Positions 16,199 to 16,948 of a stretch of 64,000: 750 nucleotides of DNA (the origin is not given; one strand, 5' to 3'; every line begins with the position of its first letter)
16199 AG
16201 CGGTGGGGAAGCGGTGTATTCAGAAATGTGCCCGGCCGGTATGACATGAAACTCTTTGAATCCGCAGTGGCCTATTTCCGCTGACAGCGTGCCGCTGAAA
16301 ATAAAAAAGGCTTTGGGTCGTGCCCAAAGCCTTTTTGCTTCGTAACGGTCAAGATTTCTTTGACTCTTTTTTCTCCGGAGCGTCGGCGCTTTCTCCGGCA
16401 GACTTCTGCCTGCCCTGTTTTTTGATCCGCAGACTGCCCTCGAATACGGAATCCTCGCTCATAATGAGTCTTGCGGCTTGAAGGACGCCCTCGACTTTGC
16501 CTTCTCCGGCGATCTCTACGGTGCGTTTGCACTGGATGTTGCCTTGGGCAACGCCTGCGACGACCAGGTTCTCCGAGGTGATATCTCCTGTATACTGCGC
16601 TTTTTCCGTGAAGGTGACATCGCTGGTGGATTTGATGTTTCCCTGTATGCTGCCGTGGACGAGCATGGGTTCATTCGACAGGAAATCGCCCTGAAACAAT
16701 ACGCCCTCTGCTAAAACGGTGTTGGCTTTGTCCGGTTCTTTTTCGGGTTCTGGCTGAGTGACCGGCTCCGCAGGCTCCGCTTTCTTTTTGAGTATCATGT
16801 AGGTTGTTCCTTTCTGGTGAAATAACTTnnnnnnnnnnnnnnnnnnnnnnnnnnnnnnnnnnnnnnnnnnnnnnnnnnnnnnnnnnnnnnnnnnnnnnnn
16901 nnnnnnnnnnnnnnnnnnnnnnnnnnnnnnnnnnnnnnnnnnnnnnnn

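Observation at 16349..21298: Bactofilin-flanked AAA+ / vWA-DUF2201 / cytoplasmic LRR operon: candidate uncharacterised system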

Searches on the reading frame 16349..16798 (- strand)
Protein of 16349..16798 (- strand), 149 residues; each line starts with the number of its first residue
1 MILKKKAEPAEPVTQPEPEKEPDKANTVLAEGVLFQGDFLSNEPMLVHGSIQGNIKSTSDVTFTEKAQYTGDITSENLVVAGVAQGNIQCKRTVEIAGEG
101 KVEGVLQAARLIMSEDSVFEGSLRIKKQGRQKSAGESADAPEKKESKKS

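Call 3: search_protein_families(library=pfam, proteins=[window:16349-16798:-], max_evalue=0.01)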
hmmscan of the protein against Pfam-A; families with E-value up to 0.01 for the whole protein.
window:16349-16798:- (149 aa): 1 family
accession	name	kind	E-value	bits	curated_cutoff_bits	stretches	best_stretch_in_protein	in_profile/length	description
PF04519.19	Bactofilin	-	5.4e-22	78.3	27.9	1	27-123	1-97/98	Polymer-forming cytoskeletal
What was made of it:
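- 16349..16798 (-): bac2: a 149-aa bactofilin with a canonical-looking N-terminal membrane-targeting motif (MILKKK). It lies 30 nt after the ATPase gene, with its own RBS (AGGAA) and no intervening hairpin. It is probably co-transcribed. It is linked to the trio only in this sublineage. Pfam Bactofilin, 78.3 bits (call 3).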

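Call 4: search_protein_families(library=ncbifam, proteins=[window:16349-16798:-], max_evalue=0.01)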
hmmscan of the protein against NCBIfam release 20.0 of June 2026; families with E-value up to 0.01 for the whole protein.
window:16349-16798:- (149 aa): 0 families

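Call 5: search_protein_families(library=padloc, proteins=[window:16349-16798:-], max_evalue=0.01)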
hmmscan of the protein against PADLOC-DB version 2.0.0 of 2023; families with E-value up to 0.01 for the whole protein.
window:16349-16798:- (149 aa): 1 family
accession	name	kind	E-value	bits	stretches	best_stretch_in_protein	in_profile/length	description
PDLC02631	DrmD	-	0.01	13.3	0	75-144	52-117/227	DrmD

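Call 76: search_protein_families(library=phrogs, proteins=[window:16349-16798:-], max_evalue=0.001)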
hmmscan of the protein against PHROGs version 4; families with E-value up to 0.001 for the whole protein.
window:16349-16798:- (149 aa): 0 families
